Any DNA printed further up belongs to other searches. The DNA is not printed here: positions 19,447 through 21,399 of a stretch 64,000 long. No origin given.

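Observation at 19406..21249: EptA/MCR-family phosphoethanolamine transferase in an AT-rich insert, with a palindromic candidate operator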

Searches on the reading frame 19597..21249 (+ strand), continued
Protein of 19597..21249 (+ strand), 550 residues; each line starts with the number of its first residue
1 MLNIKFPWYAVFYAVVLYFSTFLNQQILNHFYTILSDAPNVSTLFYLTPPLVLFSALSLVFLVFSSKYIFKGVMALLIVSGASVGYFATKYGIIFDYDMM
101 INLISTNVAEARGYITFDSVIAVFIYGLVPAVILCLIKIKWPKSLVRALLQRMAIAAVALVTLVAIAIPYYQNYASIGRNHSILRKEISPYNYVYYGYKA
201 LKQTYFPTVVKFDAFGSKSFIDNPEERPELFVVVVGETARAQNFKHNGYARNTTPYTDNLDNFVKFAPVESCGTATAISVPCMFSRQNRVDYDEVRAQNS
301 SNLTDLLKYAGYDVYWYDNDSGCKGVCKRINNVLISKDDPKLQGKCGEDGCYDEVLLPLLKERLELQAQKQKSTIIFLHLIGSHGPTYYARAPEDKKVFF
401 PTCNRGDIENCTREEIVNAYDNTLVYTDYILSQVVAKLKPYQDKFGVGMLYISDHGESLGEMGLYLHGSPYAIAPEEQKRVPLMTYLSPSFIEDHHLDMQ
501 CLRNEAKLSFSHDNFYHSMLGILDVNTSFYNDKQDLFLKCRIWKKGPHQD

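Call 19: find_encoding_contigs(protein=window:19597-21249:+, flank=3000, max_places=6)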
Protein window:19597-21249:+ (550 aa): 23 contigs read that carry it; 6 places shown.
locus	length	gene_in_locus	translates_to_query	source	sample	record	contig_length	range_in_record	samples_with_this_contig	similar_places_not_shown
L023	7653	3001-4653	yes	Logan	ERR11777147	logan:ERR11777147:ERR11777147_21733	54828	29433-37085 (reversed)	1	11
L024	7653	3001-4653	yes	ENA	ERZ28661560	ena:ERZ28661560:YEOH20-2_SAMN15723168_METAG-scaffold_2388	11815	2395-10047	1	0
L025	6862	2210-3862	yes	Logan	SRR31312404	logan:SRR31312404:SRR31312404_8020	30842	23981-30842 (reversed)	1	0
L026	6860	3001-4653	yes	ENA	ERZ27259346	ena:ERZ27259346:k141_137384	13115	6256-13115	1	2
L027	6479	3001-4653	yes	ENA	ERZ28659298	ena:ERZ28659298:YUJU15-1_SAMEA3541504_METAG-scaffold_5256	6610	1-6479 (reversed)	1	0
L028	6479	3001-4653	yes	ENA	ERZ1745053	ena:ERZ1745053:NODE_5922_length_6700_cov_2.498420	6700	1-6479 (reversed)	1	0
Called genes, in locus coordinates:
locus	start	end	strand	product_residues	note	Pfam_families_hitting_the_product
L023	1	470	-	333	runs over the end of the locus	PF01464:SLT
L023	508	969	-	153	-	PF00075:RNase_H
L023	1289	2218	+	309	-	PF00929:RNase_T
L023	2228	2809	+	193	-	PF13580:SIS_2, PF01380:SIS (weak)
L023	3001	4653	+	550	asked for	PF08019:EptA_B_N, PF00884:Sulfatase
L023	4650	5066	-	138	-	-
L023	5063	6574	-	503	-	PF00817:IMS, PF11799:IMS_C (faint)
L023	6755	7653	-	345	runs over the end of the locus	PF00586:AIRS, PF02769:AIRS_C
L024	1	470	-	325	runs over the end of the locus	-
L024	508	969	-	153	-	PF00075:RNase_H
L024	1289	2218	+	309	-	PF00929:RNase_T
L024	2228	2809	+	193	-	PF13580:SIS_2, PF01380:SIS (weak)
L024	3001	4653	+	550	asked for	PF08019:EptA_B_N, PF00884:Sulfatase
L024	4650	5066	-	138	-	-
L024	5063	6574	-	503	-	PF00817:IMS, PF11799:IMS_C (faint)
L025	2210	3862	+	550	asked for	PF08019:EptA_B_N, PF00884:Sulfatase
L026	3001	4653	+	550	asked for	PF08019:EptA_B_N, PF00884:Sulfatase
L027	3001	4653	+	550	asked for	PF08019:EptA_B_N, PF00884:Sulfatase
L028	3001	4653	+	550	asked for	PF08019:EptA_B_N, PF00884:Sulfatase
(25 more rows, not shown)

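Call 20: find_encoding_contigs(protein=P0002, flank=3000, max_places=8)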
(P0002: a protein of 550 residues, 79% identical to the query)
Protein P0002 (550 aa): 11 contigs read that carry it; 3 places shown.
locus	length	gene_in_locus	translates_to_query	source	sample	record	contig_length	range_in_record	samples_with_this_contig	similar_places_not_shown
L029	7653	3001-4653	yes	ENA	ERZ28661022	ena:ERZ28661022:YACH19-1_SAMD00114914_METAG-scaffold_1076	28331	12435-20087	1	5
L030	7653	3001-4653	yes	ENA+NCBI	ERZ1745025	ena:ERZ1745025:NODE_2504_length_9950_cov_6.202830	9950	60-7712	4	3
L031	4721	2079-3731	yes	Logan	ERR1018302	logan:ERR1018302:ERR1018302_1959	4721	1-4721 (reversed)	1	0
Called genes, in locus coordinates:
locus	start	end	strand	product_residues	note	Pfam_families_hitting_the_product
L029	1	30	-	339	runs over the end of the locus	PF01464:SLT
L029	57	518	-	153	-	PF00075:RNase_H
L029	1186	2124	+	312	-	PF00929:RNase_T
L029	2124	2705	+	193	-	PF13580:SIS_2, PF01380:SIS (weak)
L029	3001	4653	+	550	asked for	PF08019:EptA_B_N, PF00884:Sulfatase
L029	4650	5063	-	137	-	-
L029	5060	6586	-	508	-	PF00817:IMS, PF11799:IMS_C (faint)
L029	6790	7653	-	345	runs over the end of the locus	PF00586:AIRS, PF02769:AIRS_C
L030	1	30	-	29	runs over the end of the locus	?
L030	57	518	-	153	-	PF00075:RNase_H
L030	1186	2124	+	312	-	PF00929:RNase_T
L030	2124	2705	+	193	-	PF13580:SIS_2, PF01380:SIS (weak)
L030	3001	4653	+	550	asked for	PF08019:EptA_B_N, PF00884:Sulfatase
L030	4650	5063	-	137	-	-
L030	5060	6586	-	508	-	PF00817:IMS, PF11799:IMS_C (faint)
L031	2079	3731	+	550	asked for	PF08019:EptA_B_N, PF00884:Sulfatase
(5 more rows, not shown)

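Call 23: search_dna_similar(query=window:19597-21246:+, collection=plasmids, mode=protein, max_rows=60, rows=spread)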
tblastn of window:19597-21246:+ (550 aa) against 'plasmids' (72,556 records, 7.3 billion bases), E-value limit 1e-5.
Records with a match: 1937; places in all: 2002; records where one place covers at least 80% of the query: 1773.
Best place of each record, by identity: <60% 1937.
By first word of the organism name: Escherichia 953; Salmonella 240; Enterobacter 213; Klebsiella 182; Sinorhizobium 83; Acinetobacter 30; Citrobacter 29; Pantoea 29; Shigella 22; Rhizobium 18; and 47 more.
By predicted mobility (MOB-suite, as given by PLSDB): conjugative 1502; non-mobilizable 286; mobilizable 149.
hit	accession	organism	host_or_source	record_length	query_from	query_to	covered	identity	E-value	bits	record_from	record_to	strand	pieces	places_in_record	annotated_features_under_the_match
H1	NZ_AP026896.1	Aeromonas caviae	Microbe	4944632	24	547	95%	47.5%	2e-135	441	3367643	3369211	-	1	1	none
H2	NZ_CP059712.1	Enterobacter hormaechei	Homo sapiens,blood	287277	15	543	96%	45.6%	1e-140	456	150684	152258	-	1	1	phosphoethanolamine--lipid A transferase MCR-9.2 | MCR-9.1: MCR phosphoethanolamine transferase | mcr-9.2: phosphoethanolamine--lipid A transferase MCR-9.2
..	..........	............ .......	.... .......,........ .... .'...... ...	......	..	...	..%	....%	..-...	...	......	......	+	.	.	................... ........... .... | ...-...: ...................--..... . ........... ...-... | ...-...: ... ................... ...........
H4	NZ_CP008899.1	Enterobacter hormaechei subsp. hoffmannii ECNIH3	tracheal aspirate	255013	15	541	96%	45.6%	1e-139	453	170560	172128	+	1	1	phosphoethanolamine--lipid A transferase MCR-9.1 | mcr-9.1: phosphoethanolamine--lipid A transferase MCR-9.1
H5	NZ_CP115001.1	Enterobacter hormaechei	cat,pure culture,abdominal fluid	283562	15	541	96%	45.6%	1e-139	453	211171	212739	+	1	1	phosphoethanolamine--lipid A transferase MCR-9.1 | mcr-9.1: phosphoethanolamine--lipid A transferase MCR-9.1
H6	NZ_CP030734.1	Klebsiella pneumoniae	Homo sapiens,feces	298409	15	541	96%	45.6%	1e-139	453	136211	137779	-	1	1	phosphoethanolamine--lipid A transferase MCR-9.1 | mcr-9.1: phosphoethanolamine--lipid A transferase MCR-9.1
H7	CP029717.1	Enterobacter cloacae complex sp.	-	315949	15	541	96%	45.6%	1e-139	453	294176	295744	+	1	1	phosphoethanolamine transferase | mcr-9.1: phosphoethanolamine--lipid A transferase MCR-9.1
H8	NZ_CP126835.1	Enterobacter hormaechei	Homo sapiens,isolated bacterial ...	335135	15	541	96%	45.6%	1e-139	453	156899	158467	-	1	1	phosphoethanolamine--lipid A transferase MCR-9.1 | mcr-9.1: phosphoethanolamine--lipid A transferase MCR-9.1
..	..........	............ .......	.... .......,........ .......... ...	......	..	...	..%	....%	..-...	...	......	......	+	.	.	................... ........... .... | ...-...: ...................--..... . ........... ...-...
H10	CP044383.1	Klebsiella pneumoniae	Homo sapiens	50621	4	541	98%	43.1%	3e-134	437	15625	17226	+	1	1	phosphoethanolamine--lipid A transferase MCR-3.5 | mcr-3.5: phosphoethanolamine--lipid A transferase MCR-3.5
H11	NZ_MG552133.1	Escherichia coli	-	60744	4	541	98%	42.8%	3e-133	435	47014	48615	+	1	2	phosphoethanolamine--lipid A transferase MCR-3.11 | mcr-3.11: phosphoethanolamine--lipid A transferase MCR-3.11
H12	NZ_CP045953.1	Salmonella enterica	Homo sapiens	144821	4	541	98%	42.8%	9e-133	433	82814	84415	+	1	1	phosphoethanolamine--lipid A transferase MCR-3.1 | mcr-3.1: phosphoethanolamine--lipid A transferase MCR-3.1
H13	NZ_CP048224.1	Aeromonas salmonicida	Salmo salar,cell culture,Atlantic ...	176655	19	542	95%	43.3%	1e-134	439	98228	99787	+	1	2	MCR-3-related phosphoethanolamine--lipid A transferase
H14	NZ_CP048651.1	Enterobacter roggenkampii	Medical waste water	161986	24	541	94%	43.3%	4e-130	426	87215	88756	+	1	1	phosphoethanolamine--lipid A transferase MCR-10.1 | mcr-10.1: phosphoethanolamine--lipid A transferase MCR-10.1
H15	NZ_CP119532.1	Enterobacter kobei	Homo sapiens,Plasmid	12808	13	543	97%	41.9%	9e-122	402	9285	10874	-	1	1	phosphoethanolamine--lipid A transferase MCR-4.3 | mcr-4.3: phosphoethanolamine--lipid A transferase MCR-4.3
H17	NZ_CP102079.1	Klebsiella pneumoniae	Homo sapiens,blood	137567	13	541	96%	40.7%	1e-112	375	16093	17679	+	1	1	phosphoethanolamine--lipid A transferase MCR-8.1 | mcr-8.1: phosphoethanolamine--lipid A transferase MCR-8.1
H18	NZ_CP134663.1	Escherichia coli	Larus michahellis,bacteria,cloaca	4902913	42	541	91%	40.1%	3e-104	351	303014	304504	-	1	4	eptA: pmr phosphoethanolamine transferase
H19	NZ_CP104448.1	Acinetobacter baumannii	Homo sapiens,sputum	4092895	67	541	86%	40.7%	1e-101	343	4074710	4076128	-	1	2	none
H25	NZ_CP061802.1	Enterobacter mori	sewage water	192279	67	541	86%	35.1%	3e-77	273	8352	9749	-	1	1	phosphoethanolamine--lipid A transferase MCR-5.1 | mcr-5.1: phosphoethanolamine--lipid A transferase MCR-5.1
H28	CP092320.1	Salmonella enterica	-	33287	67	533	85%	31.1%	4e-68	246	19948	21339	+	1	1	mcr-1.1: phosphoethanolamine--lipid A transferase MCR-1.1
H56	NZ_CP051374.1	Salmonella enterica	bovine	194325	74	459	70%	24.1%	2e-7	62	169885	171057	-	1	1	phosphoethanolamine transferase CptA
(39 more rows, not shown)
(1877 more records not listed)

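Call 25: get_annotated_region(hit=H4, flank=150)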
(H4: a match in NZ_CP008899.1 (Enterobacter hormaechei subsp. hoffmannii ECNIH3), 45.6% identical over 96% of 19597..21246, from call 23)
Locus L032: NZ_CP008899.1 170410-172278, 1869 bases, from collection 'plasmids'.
description: Enterobacter hormaechei subsp. hoffmannii ECNIH3 plasmid pENT-8a4, complete sequence
organism: Enterobacter hormaechei subsp. hoffmannii ECNIH3 (NCBI taxid 1333851)
taxonomy: Bacteria; Pseudomonadota; Gammaproteobacteria; Enterobacterales; Enterobacteriaceae; Enterobacter; Enterobacter hormaechei; Enterobacter hormaechei subsp. hoffmannii ECNIH3
host: -; source: tracheal aspirate; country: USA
typing (MOB-suite, as given by PLSDB): conjugative; replicon IncHI2A,rep_cluster_1088; relaxase MOBH; mating-pair formation MPF_F
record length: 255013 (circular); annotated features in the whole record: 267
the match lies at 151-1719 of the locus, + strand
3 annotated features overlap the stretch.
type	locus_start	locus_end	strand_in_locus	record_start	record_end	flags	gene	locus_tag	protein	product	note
CDS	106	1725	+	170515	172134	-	-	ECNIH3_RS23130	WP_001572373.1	phosphoethanolamine--lipid A transferase MCR-9.1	-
predicted_resistance_gene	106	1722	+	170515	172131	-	mcr-9.1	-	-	phosphoethanolamine--lipid A transferase MCR-9.1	predicted by amrfinderplus; class COLISTIN; identity 100.0%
CDS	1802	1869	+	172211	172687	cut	-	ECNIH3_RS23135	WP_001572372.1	WbuC family cupin fold metalloprotein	-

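Call 26: get_annotated_region(hit=H12, flank=150)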
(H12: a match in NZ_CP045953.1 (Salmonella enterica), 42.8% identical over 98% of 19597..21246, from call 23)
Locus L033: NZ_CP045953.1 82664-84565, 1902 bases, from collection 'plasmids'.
description: Salmonella enterica subsp. enterica serovar Typhimurium strain AUSMDU00008979 plasmid pAUSMDU00008979_01, complete sequence
organism: Salmonella enterica (NCBI taxid 90371)
taxonomy: Bacteria; Pseudomonadota; Gammaproteobacteria; Enterobacterales; Enterobacteriaceae; Salmonella; Salmonella enterica
host: -; source: Homo sapiens; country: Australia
typing (MOB-suite, as given by PLSDB): conjugative; replicon IncC; relaxase MOBF; mating-pair formation MPF_F
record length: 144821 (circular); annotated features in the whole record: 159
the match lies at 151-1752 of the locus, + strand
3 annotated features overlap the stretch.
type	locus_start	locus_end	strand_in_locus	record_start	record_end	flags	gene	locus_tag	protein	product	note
CDS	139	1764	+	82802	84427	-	-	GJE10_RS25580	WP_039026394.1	phosphoethanolamine--lipid A transferase MCR-3.1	-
predicted_resistance_gene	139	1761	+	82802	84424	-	mcr-3.1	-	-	phosphoethanolamine--lipid A transferase MCR-3.1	predicted by amrfinderplus; class COLISTIN; identity 100.0%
CDS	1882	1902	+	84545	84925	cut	-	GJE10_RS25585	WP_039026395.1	diacylglycerol kinase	GO:0006654 - phosphatidic acid biosynthetic process [Evidence IEA]; GO:0008654 - phospholipid biosynthetic process ...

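Call 27: get_annotated_region(hit=H14, flank=150)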
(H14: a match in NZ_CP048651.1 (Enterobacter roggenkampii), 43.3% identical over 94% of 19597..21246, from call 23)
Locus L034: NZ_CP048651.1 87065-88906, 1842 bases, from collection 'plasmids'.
description: Enterobacter roggenkampii strain Ecl_20_981 plasmid unnamed1, complete sequence
organism: Enterobacter roggenkampii (NCBI taxid 1812935)
taxonomy: Bacteria; Pseudomonadota; Gammaproteobacteria; Enterobacterales; Enterobacteriaceae; Enterobacter; Enterobacter roggenkampii
host: -; source: Medical waste water; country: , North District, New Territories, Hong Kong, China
typing (MOB-suite, as given by PLSDB): conjugative; replicon IncFIB,IncFII,rep_cluster_2272; relaxase MOBF; mating-pair formation MPF_F
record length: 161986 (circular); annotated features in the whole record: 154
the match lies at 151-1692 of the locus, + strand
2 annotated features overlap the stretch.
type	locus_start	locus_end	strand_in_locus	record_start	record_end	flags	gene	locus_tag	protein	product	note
CDS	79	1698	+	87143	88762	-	-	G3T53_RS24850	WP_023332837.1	phosphoethanolamine--lipid A transferase MCR-10.1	-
predicted_resistance_gene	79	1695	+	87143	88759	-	mcr-10.1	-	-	phosphoethanolamine--lipid A transferase MCR-10.1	predicted by amrfinderplus; class COLISTIN; identity 100.0%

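Call 28: get_annotated_region(hit=H15, flank=150)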
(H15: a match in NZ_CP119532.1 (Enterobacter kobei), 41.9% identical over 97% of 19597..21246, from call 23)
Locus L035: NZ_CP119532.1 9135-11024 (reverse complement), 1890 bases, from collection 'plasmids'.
description: Enterobacter kobei strain RIVM_C009363 plasmid pRIVM_C009363_4, complete sequence
organism: Enterobacter kobei (NCBI taxid 208224)
taxonomy: Bacteria; Pseudomonadota; Gammaproteobacteria; Enterobacterales; Enterobacteriaceae; Enterobacter; Enterobacter kobei
host: -; source: Homo sapiens,Plasmid; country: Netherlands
typing (MOB-suite, as given by PLSDB): mobilizable; replicon ColE10; relaxase MOBQ
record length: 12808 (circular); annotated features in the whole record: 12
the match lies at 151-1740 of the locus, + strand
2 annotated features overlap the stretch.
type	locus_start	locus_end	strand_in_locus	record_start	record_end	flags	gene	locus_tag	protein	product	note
CDS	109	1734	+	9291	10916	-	-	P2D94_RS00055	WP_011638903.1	phosphoethanolamine--lipid A transferase MCR-4.3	-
predicted_resistance_gene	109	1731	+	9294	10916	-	mcr-4.3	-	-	phosphoethanolamine--lipid A transferase MCR-4.3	predicted by amrfinderplus; class COLISTIN; identity 100.0%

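Call 29: get_annotated_region(hit=H17, flank=150)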
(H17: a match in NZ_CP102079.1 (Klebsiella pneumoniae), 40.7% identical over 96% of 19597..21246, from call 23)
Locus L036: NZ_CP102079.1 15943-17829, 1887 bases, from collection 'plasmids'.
description: Klebsiella pneumoniae strain 5589 plasmid p5589-mcr-8, complete sequence
organism: Klebsiella pneumoniae (NCBI taxid 573)
taxonomy: Bacteria; Pseudomonadota; Gammaproteobacteria; Enterobacterales; Enterobacteriaceae; Klebsiella; Klebsiella pneumoniae
host: -; source: Homo sapiens,blood; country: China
typing (MOB-suite, as given by PLSDB): conjugative; replicon IncFIA,IncFII,rep_cluster_2183; relaxase MOBF,MOBF; mating-pair formation MPF_F
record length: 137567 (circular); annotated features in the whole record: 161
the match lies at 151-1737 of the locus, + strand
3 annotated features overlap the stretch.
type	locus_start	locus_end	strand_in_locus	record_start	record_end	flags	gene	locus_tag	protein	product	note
CDS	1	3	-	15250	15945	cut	-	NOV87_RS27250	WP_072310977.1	response regulator transcription factor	GO:0000160 - phosphorelay signal transduction system [Evidence IEA]; GO:0006355 - regulation of DNA-templated ...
CDS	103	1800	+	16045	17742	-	-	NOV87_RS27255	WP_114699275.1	phosphoethanolamine--lipid A transferase MCR-8.1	-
predicted_resistance_gene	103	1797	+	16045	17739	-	mcr-8.1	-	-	phosphoethanolamine--lipid A transferase MCR-8.1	predicted by amrfinderplus; class COLISTIN; identity 100.0%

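Call 30: get_annotated_region(hit=H25, flank=300)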
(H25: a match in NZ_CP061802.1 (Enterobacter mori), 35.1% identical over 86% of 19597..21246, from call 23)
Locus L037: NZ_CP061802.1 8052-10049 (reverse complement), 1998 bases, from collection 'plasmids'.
description: Enterobacter mori strain HSW1412 plasmid pHSW1412-1, complete sequence
organism: Enterobacter mori (NCBI taxid 539813)
taxonomy: Bacteria; Pseudomonadota; Gammaproteobacteria; Enterobacterales; Enterobacteriaceae; Enterobacter; Enterobacter mori
host: -; source: sewage water; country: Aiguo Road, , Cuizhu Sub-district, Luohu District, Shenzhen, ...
typing (MOB-suite, as given by PLSDB): non-mobilizable; replicon Col(VCM04)
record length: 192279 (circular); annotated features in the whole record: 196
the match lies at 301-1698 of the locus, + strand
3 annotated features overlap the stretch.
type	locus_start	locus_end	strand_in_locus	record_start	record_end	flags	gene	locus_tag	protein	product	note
CDS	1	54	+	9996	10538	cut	-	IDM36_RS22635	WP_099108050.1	Chromate resistance protein ChrB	-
CDS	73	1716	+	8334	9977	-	-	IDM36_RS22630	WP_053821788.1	phosphoethanolamine--lipid A transferase MCR-5.1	-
predicted_resistance_gene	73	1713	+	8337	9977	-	mcr-5.1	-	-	phosphoethanolamine--lipid A transferase MCR-5.1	predicted by amrfinderplus; class COLISTIN; identity 100.0%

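Call 31: get_annotated_region(hit=H28, flank=300)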
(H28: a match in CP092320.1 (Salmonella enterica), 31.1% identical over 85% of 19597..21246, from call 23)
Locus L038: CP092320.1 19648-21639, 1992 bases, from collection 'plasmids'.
description: Salmonella enterica strain PNUSAS019263 plasmid PNUSAS019263_2, complete sequence
organism: Salmonella enterica (NCBI taxid 28901)
taxonomy: Bacteria; Pseudomonadota; Gammaproteobacteria; Enterobacterales; Enterobacteriaceae; Salmonella; Salmonella enterica
host: -; source: -; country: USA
typing (MOB-suite, as given by PLSDB): conjugative; replicon IncX4; relaxase MOBP; mating-pair formation MPF_T
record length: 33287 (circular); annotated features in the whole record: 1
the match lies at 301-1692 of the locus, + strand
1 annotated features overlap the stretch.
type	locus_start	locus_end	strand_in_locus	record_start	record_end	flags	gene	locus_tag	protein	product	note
predicted_resistance_gene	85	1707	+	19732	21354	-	mcr-1.1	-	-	phosphoethanolamine--lipid A transferase MCR-1.1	predicted by amrfinderplus; class COLISTIN; identity 100.0%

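Call 32: get_annotated_region(hit=H19, flank=300)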
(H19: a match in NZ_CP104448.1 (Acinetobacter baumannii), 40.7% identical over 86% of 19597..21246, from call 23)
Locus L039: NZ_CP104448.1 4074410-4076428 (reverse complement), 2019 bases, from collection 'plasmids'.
description: Acinetobacter baumannii strain 2021CK-01407 plasmid unnamed1, complete sequence
organism: Acinetobacter baumannii (NCBI taxid 470)
taxonomy: Bacteria; Pseudomonadota; Gammaproteobacteria; Moraxellales; Moraxellaceae; Acinetobacter; Acinetobacter baumannii
host: -; source: Homo sapiens,sputum; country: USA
typing (MOB-suite, as given by PLSDB): mobilizable; replicon rep_cluster_1527; relaxase MOBP,MOBP
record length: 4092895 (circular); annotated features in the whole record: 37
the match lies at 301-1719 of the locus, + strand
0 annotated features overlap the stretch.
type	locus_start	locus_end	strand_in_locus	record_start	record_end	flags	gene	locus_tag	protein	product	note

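Call 33: get_annotated_region(hit=H18, flank=300)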
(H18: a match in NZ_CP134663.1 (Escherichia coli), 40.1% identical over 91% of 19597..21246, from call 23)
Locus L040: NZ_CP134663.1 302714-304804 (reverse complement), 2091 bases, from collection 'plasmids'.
description: Escherichia coli strain 64A:C plasmid unnamed1, complete sequence
organism: Escherichia coli (NCBI taxid 562)
taxonomy: Bacteria; Pseudomonadota; Gammaproteobacteria; Enterobacterales; Enterobacteriaceae; Escherichia; Escherichia coli
host: -; source: Larus michahellis,bacteria,cloaca; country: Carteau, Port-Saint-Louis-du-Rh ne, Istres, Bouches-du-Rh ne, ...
typing (MOB-suite, as given by PLSDB): non-mobilizable
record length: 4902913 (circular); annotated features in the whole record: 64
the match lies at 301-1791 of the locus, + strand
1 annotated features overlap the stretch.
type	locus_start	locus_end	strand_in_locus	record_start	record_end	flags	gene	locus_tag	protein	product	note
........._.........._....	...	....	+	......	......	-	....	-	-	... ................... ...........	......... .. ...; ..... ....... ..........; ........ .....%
